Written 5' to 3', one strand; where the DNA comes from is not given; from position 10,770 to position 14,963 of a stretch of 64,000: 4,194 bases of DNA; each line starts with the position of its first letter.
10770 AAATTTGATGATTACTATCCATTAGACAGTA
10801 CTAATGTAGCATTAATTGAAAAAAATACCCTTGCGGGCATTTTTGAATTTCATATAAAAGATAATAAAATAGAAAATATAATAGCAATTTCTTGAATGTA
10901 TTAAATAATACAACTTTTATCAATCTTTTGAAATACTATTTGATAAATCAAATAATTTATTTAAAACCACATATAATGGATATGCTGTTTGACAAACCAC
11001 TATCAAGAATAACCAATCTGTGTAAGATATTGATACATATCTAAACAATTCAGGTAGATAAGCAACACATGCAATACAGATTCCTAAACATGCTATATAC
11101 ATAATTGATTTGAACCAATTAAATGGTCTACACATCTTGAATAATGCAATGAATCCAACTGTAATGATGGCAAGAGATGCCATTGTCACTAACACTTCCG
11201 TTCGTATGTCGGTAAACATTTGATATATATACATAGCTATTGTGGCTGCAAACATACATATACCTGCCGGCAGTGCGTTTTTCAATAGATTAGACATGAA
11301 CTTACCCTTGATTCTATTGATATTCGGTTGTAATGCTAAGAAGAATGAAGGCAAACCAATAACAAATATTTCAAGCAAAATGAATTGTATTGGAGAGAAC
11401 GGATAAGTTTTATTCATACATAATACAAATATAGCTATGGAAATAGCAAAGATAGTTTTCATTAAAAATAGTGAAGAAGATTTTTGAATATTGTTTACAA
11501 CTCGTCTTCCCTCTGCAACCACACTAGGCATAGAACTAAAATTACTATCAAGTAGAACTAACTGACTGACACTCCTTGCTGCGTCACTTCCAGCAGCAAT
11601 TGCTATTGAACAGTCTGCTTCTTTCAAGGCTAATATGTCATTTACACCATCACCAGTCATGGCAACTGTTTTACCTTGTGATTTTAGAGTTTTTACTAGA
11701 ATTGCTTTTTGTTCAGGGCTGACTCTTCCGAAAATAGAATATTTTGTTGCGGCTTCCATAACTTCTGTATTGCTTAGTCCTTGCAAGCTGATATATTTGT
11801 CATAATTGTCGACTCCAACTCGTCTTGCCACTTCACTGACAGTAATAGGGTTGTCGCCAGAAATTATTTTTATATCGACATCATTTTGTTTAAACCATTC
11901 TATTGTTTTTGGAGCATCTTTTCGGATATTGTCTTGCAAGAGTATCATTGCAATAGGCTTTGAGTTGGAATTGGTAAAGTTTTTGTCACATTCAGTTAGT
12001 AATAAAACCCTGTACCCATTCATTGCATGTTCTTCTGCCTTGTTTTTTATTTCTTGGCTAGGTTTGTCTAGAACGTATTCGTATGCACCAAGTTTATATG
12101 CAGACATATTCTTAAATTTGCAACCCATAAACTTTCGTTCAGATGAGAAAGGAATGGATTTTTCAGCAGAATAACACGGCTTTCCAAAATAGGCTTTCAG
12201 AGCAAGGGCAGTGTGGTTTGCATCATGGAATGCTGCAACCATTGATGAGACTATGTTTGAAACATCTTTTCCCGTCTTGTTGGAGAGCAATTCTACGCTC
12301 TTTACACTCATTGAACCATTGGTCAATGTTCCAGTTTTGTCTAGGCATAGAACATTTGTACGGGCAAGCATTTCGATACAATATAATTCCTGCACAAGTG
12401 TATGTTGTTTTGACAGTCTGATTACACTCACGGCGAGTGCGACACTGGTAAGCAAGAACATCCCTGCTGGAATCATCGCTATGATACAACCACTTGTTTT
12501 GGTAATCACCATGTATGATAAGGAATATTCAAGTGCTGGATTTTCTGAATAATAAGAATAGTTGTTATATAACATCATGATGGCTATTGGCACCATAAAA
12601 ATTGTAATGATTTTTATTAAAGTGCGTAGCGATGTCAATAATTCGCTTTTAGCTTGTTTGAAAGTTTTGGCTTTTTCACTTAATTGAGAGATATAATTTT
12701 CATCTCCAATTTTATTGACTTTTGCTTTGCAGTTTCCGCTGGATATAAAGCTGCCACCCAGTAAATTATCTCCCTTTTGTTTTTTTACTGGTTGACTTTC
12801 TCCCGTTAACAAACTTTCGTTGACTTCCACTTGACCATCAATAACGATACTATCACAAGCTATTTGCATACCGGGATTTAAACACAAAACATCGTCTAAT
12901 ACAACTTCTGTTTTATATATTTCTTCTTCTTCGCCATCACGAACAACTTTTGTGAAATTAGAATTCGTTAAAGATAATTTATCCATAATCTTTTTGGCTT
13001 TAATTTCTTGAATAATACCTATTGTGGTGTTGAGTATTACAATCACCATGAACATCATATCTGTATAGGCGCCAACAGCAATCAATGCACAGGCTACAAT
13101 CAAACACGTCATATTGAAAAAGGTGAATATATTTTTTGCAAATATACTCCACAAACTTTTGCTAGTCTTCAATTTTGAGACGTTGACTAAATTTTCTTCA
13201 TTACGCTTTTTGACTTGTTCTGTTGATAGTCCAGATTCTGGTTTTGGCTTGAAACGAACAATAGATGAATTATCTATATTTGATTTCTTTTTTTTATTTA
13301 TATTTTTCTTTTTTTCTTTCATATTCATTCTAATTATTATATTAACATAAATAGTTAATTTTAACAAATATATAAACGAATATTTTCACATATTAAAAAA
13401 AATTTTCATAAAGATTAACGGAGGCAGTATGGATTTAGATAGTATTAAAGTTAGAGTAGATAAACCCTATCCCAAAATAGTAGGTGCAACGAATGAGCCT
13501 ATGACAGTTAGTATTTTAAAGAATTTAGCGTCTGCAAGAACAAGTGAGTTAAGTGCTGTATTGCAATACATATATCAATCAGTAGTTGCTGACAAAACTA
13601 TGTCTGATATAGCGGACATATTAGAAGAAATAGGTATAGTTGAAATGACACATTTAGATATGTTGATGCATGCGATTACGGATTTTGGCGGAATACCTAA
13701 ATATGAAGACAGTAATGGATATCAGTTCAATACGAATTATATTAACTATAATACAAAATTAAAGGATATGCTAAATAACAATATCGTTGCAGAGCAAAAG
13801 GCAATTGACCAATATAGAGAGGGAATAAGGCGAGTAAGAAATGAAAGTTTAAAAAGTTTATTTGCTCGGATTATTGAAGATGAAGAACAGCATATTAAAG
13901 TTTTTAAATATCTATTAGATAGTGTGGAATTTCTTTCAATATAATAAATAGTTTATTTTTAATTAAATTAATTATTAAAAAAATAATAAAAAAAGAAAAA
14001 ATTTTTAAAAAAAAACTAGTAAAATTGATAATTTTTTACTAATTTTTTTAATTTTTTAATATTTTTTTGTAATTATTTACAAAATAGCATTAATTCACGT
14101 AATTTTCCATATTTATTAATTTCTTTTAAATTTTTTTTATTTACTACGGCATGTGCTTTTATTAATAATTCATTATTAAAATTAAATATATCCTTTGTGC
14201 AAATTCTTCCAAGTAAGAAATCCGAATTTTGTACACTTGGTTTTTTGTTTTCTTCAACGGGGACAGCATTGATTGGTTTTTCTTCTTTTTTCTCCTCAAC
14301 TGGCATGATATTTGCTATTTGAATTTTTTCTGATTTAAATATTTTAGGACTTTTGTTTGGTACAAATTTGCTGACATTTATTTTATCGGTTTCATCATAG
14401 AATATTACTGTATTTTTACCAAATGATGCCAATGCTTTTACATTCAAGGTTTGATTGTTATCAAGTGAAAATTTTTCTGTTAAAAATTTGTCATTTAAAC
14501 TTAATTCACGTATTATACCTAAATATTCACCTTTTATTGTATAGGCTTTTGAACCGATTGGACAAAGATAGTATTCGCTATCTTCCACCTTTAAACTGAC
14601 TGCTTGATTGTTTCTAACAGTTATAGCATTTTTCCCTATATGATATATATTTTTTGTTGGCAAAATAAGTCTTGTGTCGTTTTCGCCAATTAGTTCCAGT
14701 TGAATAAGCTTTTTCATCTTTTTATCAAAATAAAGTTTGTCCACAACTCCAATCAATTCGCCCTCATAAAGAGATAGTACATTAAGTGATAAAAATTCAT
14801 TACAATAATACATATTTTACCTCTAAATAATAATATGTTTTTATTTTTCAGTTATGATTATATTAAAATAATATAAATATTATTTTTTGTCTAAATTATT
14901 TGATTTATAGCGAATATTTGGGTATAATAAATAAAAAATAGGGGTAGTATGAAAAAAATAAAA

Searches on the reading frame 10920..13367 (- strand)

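Call 70: search_protein_families(library=pfam, proteins=[window:10920-13367:-], max_evalue=0.00001)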
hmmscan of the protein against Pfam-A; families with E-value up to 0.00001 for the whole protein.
window:10920-13367:- (815 aa): 3 families
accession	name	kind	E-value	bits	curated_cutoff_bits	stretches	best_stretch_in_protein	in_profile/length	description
PF00122.25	E1-E2_ATPase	-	1.9e-39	135.5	28.1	1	137-321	5-181/181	E1-E2 ATPase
PF00702.32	Hydrolase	-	1.6e-20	74.8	26.4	1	339-585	3-191/191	haloacid dehalogenase-like hydrolase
PF00690.31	Cation_ATPase_N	-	1.8e-06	28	20.4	0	39-93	13-67/69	Cation transporter/ATPase, N-terminus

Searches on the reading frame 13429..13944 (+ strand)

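Call 70: search_protein_families(library=pfam, proteins=[window:13429-13944:+], max_evalue=0.00001)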
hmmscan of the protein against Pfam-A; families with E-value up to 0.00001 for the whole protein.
window:13429-13944:+ (171 aa): 4 families
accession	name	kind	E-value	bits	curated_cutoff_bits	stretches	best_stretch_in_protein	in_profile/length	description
PF00210.30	Ferritin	-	3.1e-14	53.5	24.5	1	31-166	2-139/142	Ferritin-like domain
PF02915.23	Rubrerythrin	-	4e-14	53.6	22.8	1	31-162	1-136/137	Rubrerythrin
PF05067.18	Mn_catalase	-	6e-09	35.7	27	0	22-83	17-77/284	Manganese containing catalase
PF09537.16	DUF2383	-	4.9e-06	27.1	30.8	0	113-157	4-48/111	Domain of unknown function (DUF2383)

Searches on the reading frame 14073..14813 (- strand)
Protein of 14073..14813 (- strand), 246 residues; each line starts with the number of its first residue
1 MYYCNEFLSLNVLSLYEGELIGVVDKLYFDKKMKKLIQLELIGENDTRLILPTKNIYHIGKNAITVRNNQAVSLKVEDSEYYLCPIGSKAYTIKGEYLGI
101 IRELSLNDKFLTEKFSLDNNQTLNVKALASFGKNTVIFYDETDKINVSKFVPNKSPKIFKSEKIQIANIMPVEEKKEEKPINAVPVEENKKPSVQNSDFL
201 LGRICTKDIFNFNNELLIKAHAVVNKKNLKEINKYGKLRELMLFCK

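Call 70: search_protein_families(library=pfam, proteins=[window:14073-14813:-], max_evalue=0.00001)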
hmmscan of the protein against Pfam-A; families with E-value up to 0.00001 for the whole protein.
window:14073-14813:- (246 aa): 1 family
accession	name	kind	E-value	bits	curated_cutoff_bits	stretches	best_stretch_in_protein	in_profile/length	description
PF05239.21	PRC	-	1.4e-08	35.1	21.2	0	1-69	3-74/78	PRC-barrel domain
